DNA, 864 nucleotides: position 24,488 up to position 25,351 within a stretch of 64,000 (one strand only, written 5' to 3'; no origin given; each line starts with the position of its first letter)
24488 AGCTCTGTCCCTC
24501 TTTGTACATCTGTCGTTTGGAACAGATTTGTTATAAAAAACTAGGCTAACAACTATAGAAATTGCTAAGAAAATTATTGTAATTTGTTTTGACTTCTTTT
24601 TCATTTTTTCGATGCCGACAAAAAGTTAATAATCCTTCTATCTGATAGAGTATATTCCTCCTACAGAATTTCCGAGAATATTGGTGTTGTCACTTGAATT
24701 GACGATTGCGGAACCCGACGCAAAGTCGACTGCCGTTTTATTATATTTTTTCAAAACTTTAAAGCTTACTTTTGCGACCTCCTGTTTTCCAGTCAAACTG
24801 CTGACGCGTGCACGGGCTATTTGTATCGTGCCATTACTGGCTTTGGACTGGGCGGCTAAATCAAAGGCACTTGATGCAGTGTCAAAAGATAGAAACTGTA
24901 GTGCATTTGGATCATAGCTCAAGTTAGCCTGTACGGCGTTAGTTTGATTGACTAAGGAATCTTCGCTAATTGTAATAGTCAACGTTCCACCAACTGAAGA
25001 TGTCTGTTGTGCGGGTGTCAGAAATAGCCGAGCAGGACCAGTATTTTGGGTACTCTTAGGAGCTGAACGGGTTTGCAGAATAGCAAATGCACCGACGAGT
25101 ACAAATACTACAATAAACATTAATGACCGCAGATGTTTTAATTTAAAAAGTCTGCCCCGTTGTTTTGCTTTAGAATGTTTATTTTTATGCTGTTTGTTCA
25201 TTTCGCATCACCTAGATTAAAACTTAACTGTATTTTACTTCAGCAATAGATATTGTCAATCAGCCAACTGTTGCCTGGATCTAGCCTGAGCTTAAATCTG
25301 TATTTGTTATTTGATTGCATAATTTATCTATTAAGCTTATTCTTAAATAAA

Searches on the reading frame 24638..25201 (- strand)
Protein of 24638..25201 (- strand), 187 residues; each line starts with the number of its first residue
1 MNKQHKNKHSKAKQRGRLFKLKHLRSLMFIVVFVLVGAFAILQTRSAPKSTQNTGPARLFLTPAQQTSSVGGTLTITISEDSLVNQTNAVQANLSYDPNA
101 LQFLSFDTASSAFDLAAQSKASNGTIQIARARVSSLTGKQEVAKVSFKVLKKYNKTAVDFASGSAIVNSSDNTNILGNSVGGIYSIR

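Call 6: search_protein_families(library=pfam, proteins=[window:24638-25201:-], max_evalue=10)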
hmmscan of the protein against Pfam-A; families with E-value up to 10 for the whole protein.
window:24638-25201:- (187 aa): 3 families
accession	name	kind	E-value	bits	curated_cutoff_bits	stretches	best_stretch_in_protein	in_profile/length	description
PF00963.24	Cohesin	-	8.3e-08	33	24.1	1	66-175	8-128/139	Cohesin domain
PF12014.13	Cyclin_D1_bind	-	0.19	12.6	22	1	99-170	26-96/156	Cyclin D1 binding domain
PF18683.7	ChiW_Ig_like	-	0.82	10.2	27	1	110-150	45-85/106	Chitinase W immunoglobulin-like domain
